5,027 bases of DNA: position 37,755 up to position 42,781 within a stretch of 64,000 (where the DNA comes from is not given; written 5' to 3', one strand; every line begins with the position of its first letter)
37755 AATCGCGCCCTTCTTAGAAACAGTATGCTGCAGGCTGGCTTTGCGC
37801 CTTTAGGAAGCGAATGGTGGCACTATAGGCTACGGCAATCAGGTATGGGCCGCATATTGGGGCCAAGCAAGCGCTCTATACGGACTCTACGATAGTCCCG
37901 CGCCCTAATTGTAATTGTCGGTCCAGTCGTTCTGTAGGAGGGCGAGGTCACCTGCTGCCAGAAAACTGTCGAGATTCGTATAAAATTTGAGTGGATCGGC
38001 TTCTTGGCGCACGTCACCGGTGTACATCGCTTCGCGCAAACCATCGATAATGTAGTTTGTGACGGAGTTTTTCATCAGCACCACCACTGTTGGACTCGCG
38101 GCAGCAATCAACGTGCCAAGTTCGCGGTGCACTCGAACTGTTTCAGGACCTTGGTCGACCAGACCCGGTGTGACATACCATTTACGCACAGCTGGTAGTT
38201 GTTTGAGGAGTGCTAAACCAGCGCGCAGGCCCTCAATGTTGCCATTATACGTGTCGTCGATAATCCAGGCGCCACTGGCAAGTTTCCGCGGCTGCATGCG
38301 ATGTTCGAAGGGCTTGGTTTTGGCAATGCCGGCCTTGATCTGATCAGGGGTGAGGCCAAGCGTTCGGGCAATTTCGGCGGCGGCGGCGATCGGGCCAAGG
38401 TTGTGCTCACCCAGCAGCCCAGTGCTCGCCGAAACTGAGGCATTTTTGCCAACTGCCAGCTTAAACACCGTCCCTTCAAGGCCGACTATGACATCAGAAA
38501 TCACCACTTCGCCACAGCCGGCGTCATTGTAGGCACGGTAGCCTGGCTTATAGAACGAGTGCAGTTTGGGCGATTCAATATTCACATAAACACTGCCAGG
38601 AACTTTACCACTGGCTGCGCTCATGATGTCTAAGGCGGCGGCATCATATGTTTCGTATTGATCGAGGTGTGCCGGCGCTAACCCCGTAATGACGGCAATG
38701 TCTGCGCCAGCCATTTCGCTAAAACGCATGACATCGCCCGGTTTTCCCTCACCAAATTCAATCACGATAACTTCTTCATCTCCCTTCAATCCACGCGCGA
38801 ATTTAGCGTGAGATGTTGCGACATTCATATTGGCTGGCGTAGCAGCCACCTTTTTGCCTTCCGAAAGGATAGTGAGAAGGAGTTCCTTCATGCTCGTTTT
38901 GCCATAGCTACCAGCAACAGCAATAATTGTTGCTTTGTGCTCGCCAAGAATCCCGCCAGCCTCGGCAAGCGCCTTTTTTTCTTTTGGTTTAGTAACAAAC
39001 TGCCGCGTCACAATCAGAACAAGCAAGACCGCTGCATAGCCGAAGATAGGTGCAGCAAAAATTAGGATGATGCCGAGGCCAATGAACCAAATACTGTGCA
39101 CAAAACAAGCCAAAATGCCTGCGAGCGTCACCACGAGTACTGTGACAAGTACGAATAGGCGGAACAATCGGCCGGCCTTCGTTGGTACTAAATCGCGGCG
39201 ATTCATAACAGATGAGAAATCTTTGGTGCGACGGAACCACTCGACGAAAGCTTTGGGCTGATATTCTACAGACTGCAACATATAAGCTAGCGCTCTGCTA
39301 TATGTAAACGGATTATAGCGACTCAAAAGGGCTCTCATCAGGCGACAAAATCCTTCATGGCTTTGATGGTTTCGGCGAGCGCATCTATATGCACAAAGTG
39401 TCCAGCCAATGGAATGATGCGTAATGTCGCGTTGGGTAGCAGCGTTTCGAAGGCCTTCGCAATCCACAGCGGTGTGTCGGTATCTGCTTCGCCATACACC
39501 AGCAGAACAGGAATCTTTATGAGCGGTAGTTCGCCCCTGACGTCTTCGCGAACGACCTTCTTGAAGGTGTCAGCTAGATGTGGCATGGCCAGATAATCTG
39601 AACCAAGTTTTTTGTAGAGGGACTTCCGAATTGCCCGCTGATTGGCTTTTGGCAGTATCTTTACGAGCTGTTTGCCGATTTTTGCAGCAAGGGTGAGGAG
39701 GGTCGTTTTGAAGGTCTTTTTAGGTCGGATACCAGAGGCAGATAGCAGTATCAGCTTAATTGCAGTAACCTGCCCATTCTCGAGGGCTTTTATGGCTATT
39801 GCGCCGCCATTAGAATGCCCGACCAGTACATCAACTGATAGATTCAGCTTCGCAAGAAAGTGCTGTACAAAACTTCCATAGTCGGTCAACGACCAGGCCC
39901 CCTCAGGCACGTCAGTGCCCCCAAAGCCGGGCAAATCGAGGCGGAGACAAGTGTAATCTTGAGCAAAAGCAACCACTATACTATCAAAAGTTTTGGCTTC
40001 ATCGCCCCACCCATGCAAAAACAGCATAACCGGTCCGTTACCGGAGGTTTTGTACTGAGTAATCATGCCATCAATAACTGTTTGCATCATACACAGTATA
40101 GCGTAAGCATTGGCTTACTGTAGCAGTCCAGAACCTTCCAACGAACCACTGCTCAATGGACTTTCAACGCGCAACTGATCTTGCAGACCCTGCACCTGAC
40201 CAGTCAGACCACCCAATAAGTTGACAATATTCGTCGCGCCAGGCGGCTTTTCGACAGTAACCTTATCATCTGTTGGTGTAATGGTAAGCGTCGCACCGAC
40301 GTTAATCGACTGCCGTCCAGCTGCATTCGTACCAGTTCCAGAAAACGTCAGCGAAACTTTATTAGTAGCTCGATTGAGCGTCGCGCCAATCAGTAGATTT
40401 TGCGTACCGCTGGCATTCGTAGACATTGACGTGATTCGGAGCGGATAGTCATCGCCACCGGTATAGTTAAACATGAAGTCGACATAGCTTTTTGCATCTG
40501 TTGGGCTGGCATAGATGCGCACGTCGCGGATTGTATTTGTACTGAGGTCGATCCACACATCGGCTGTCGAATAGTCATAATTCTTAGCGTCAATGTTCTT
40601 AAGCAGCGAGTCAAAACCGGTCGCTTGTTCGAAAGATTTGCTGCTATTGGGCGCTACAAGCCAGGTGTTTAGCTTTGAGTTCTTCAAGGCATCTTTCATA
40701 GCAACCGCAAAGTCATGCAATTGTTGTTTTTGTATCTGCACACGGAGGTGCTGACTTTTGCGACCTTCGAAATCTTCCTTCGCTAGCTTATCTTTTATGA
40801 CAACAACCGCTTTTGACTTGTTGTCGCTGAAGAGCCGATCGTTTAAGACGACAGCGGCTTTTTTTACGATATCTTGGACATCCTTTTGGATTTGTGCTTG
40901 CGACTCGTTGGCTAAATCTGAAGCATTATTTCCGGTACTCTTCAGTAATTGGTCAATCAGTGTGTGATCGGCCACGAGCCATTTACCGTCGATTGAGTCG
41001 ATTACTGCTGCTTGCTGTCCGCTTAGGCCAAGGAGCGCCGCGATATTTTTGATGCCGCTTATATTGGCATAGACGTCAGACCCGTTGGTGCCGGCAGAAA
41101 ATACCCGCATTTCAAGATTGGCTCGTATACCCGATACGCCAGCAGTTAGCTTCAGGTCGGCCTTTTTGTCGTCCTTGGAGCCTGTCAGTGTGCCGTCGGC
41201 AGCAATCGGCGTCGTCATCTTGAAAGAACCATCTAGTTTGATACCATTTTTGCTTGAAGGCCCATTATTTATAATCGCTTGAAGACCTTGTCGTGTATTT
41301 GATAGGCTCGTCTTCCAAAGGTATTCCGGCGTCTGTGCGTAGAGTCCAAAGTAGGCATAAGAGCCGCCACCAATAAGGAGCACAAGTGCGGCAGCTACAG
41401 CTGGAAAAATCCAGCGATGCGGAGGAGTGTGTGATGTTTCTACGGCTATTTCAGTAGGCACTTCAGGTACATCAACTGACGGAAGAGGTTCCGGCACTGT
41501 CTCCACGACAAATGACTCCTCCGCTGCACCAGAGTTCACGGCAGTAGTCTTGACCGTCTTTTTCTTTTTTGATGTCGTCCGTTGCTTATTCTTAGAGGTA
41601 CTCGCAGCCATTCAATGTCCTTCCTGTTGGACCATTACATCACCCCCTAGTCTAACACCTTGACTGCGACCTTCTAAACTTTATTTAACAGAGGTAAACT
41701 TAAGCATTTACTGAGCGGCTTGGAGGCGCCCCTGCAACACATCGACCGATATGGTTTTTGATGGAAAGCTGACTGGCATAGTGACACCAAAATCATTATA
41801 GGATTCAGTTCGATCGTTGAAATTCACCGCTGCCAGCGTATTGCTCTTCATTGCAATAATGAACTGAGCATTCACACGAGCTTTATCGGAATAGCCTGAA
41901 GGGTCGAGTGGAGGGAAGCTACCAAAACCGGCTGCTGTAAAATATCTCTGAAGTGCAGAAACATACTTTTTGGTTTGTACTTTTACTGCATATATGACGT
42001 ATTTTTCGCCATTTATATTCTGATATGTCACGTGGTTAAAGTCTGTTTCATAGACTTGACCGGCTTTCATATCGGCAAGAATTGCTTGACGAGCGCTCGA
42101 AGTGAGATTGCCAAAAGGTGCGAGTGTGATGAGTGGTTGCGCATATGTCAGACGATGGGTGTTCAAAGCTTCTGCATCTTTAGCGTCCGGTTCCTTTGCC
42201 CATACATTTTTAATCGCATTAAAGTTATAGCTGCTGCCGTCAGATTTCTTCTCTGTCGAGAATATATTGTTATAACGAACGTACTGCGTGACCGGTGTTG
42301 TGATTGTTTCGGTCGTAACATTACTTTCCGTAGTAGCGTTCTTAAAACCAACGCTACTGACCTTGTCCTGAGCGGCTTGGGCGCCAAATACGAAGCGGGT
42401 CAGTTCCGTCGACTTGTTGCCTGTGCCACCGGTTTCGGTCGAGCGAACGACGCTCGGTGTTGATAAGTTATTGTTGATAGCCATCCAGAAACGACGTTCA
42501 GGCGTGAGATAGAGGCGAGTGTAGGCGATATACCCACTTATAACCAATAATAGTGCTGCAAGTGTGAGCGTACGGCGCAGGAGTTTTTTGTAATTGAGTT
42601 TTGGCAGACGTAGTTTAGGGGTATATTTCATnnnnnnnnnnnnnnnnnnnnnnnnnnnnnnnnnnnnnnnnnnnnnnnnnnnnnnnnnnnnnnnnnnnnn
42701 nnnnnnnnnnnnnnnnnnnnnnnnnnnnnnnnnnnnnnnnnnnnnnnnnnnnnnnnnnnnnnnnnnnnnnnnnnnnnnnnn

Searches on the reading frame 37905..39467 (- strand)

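Call 81: search_protein_families(library=pfam, proteins=[window:37905-39467:-], max_evalue=0.001)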
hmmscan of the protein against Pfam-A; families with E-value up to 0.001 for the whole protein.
window:37905-39467:- (520 aa): 2 families
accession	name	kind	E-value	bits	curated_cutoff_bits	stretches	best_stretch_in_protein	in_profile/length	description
PF08245.18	Mur_ligase_M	-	2.4e-16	60.7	24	1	184-365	1-198/200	Mur ligase middle domain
PF02875.26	Mur_ligase_C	-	3.2e-08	34.9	28.4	1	389-494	1-106/127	Mur ligase, glutamate ligase domain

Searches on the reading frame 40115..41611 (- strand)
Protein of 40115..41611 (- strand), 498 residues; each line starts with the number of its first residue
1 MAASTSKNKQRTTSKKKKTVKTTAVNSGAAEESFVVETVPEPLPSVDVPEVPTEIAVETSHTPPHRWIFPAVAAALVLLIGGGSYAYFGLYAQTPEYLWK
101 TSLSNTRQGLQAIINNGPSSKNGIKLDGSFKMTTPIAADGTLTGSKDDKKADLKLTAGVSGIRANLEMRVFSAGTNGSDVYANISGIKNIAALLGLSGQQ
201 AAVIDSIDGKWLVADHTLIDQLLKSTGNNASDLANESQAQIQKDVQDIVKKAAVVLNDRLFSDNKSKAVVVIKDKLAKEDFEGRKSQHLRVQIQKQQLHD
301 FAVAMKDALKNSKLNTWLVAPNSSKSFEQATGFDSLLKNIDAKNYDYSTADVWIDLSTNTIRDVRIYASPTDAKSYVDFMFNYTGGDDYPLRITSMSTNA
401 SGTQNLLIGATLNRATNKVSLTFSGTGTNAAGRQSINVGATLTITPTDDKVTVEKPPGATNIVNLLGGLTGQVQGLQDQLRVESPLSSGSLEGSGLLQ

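Call 7: search_protein_families(library=pfam, proteins=[window:40115-41611:-], max_evalue=0.1)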
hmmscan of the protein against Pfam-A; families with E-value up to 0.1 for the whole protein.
window:40115-41611:- (498 aa): 1 family
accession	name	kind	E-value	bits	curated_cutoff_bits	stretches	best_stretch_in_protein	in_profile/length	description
PF05405.19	Mt_ATP-synt_B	-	0.051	13.7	21.7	1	223-342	31-143/163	Mitochondrial ATP synthase B chain precursor (ATP-synt_B)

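Call 23: search_protein_families(library=ncbifam, proteins=[window:40115-41611:-], max_evalue=0.1)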
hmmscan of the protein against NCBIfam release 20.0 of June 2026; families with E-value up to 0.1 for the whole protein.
window:40115-41611:- (498 aa): 0 families

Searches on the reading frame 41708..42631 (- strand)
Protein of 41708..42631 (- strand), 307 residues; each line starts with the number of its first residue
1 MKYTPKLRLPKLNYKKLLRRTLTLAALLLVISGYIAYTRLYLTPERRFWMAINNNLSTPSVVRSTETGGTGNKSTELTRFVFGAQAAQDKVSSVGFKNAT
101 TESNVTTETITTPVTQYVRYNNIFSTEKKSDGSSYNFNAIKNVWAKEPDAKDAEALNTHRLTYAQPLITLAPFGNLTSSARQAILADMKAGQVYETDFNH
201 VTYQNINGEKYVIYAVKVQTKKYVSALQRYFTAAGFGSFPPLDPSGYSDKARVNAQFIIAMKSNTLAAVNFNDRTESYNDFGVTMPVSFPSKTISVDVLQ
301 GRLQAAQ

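Call 7: search_protein_families(library=pfam, proteins=[window:41708-42631:-], max_evalue=0.1)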
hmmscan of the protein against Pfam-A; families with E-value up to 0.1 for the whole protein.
window:41708-42631:- (307 aa): 0 families

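Call 23: search_protein_families(library=ncbifam, proteins=[window:41708-42631:-], max_evalue=0.1)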
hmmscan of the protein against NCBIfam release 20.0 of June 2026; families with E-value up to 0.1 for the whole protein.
window:41708-42631:- (307 aa): 0 families

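Call 31: find_related_loci(query=window:41708-42631:-, collection=metagenome_contigs, flank=10000)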
Query window:41708-42631:- (307 aa) in metagenome_contigs; peptide patterns used: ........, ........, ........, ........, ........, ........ (x = any residue, [..] = any of these).
332 stretches matched a pattern; 1 encode a relative of the query (tblastn E <= 1e-3); 1 distinct loci.
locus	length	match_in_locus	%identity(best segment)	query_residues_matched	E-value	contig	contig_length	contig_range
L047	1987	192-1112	63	1-307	4e-131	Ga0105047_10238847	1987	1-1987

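Call 36: find_homologous_proteins(query=window:41708-42631:-)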
Query window:41708-42631:- (307 aa): 22 proteins with E <= 0.001 among 1935 candidates.
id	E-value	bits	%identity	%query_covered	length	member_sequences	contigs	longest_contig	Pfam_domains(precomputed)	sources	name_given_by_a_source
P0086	4.4e-197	671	100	100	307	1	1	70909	-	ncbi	-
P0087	9.9e-160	548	83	97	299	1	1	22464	-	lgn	-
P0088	8.2e-131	453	66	100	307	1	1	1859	-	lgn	-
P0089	1.9e-130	452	66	100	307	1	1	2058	-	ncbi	-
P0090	2.4e-128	445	65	100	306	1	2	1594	-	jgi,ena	-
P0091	6.7e-126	437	65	100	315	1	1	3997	-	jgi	jgi:hypothetical protein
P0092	1.4e-118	413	63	100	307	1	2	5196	-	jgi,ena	-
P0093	3.4e-112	392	57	100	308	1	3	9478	-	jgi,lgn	jgi:hypothetical protein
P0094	4.8e-111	389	58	99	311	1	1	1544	-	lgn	-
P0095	6.2e-109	382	58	97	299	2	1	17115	-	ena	-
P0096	1.4e-106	374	58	96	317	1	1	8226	-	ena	-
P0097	6.5e-106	372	56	97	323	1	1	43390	-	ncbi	-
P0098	1.2e-102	361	55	96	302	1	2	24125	-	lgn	-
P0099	1.0e-96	342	50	100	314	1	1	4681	-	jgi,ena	-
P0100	1.2e-96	341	52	96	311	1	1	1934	-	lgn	-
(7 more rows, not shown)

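Call 38: find_encoding_contigs(protein=P0087, flank=10000)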
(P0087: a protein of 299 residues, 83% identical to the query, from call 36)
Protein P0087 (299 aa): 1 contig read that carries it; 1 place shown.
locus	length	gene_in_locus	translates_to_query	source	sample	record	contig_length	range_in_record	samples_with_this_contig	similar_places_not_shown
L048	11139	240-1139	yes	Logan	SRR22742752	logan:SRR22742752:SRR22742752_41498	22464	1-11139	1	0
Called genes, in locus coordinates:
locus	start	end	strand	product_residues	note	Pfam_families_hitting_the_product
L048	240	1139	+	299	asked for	-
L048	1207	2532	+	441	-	-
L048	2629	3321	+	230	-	PF00561:Abhydrolase_1, PF12146:Hydrolase_4, PF12697:Abhydrolase_6, PF08386:Abhydrolase_4 (weak)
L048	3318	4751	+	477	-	PF08245:Mur_ligase_M, PF02875:Mur_ligase_C (weak)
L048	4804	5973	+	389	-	PF01820:Dala_Dala_lig_N, PF02786:CPSase_L_D2 (faint), PF02222:ATP-grasp (faint), PF07478:Dala_Dala_lig_C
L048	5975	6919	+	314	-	PF01063:Aminotran_4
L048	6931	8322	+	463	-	PF01522:Polysacc_deac_1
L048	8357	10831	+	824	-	PF00133:tRNA-synt_1, PF01406:tRNA-synt_1e (faint), PF09334:tRNA-synt_1g, PF13603:tRNA-synt_1_2, PF00133:tRNA-synt_1, PF09334:tRNA-synt_1g (weak), PF08264:Anticodon_1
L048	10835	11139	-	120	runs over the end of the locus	-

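Call 39: find_encoding_contigs(protein=P0091, flank=10000)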
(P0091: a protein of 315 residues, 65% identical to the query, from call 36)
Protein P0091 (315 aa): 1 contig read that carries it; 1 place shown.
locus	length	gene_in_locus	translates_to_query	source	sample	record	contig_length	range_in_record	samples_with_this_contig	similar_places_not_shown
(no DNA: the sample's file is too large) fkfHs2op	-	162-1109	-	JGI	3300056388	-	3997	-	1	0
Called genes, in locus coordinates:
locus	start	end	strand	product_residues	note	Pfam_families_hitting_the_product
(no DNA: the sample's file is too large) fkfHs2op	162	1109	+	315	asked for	-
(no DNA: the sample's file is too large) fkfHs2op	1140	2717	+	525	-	-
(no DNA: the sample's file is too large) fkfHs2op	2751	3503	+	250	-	PF00561:Abhydrolase_1, PF12146:Hydrolase_4, PF12697:Abhydrolase_6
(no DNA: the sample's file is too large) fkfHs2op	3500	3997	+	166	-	?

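Call 40: find_encoding_contigs(protein=P0095, flank=10000)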
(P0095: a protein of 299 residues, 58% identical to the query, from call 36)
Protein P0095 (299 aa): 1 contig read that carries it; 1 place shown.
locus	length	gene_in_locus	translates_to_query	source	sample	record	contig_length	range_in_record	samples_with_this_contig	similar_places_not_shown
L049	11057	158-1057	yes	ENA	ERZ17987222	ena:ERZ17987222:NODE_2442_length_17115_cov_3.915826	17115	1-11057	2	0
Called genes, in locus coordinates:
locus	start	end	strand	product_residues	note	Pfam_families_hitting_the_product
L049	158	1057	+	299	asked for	-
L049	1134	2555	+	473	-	-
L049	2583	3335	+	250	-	PF06342:DUF1057 (weak), PF00561:Abhydrolase_1, PF12146:Hydrolase_4, PF12697:Abhydrolase_6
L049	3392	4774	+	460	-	PF08245:Mur_ligase_M, PF02875:Mur_ligase_C (weak)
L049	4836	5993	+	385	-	PF01820:Dala_Dala_lig_N, PF02222:ATP-grasp (faint), PF07478:Dala_Dala_lig_C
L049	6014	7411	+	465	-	PF01522:Polysacc_deac_1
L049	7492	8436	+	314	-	-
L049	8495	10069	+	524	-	-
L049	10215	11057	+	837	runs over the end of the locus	PF00133:tRNA-synt_1, PF01406:tRNA-synt_1e (faint), PF09334:tRNA-synt_1g, PF13603:tRNA-synt_1_2, PF00133:tRNA-synt_1, PF09334:tRNA-synt_1g (weak), PF08264:Anticodon_1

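Call 43: find_encoding_contigs(protein=P0097, flank=10000)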
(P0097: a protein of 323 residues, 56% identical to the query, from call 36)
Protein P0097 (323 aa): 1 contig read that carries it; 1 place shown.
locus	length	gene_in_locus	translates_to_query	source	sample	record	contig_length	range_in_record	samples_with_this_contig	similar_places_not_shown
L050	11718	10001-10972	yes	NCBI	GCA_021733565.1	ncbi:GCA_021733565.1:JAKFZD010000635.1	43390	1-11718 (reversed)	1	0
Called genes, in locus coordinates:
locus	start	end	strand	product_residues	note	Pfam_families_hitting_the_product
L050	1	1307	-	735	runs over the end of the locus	PF18896:SLT_3 (weak)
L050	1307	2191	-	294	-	-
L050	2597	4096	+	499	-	-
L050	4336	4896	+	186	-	PF04011:LemA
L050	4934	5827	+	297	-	PF01435:Peptidase_M48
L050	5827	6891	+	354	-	-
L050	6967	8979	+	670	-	PF22745:Nlig-Ia, PF01653:DNA_ligase_aden, PF03120:OB_DNA_ligase, PF14520:HHH_5 (faint), PF12826:HHH_2, PF00533:BRCT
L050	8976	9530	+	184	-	PF01725:Ham1p_like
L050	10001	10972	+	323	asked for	-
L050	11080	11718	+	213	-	?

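Call 46: find_encoding_contigs(protein=P0092, flank=10000)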
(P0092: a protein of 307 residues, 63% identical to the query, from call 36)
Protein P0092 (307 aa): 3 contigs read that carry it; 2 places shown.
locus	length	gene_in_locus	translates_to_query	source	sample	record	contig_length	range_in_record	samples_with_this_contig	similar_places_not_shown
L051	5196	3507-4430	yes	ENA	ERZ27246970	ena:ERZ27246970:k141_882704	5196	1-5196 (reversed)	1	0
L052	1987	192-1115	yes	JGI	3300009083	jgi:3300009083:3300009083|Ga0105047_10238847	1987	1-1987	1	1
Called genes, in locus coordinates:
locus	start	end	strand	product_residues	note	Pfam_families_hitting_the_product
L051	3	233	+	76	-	?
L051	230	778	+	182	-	PF01725:Ham1p_like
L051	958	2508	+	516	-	-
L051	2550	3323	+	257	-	PF06966:DUF1295, PF02544:Steroid_dh (weak)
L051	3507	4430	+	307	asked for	-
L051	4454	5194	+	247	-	?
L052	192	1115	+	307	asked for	-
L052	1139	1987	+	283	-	?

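Call 47: find_encoding_contigs(protein=P0098, flank=10000)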
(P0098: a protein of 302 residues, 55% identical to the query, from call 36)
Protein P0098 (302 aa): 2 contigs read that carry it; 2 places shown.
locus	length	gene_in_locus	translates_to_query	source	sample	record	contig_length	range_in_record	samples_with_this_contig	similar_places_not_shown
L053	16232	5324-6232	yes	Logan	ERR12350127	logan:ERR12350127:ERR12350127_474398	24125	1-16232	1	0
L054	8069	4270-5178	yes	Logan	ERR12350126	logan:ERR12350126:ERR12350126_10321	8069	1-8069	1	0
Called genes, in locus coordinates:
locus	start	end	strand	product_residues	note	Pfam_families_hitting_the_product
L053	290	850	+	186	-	PF04011:LemA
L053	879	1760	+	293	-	PF01435:Peptidase_M48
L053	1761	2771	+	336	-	-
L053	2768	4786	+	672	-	PF22745:Nlig-Ia, PF01653:DNA_ligase_aden, PF03120:OB_DNA_ligase, PF14520:HHH_5 (faint), PF12826:HHH_2, PF00533:BRCT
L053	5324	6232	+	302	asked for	-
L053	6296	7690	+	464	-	-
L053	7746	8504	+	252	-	PF03959:FSH1 (faint), PF06342:DUF1057 (weak), PF00561:Abhydrolase_1, PF12146:Hydrolase_4, PF12697:Abhydrolase_6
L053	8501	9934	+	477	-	PF08245:Mur_ligase_M, PF02875:Mur_ligase_C (weak)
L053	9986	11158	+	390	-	PF01820:Dala_Dala_lig_N, PF02222:ATP-grasp (faint), PF07478:Dala_Dala_lig_C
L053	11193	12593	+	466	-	PF01522:Polysacc_deac_1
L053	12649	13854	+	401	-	-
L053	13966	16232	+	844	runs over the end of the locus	PF00133:tRNA-synt_1, PF09334:tRNA-synt_1g, PF00133:tRNA-synt_1, PF13603:tRNA-synt_1_2, PF00133:tRNA-synt_1, PF09334:tRNA-synt_1g (weak), PF08264:Anticodon_1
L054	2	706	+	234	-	?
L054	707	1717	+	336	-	-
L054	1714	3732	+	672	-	PF22745:Nlig-Ia, PF01653:DNA_ligase_aden, PF03120:OB_DNA_ligase, PF14520:HHH_5 (faint), PF12826:HHH_2, PF00533:BRCT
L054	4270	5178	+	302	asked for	-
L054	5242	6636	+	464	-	-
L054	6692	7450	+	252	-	PF03959:FSH1 (faint), PF06342:DUF1057 (weak), PF00561:Abhydrolase_1, PF12146:Hydrolase_4, PF12697:Abhydrolase_6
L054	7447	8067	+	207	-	?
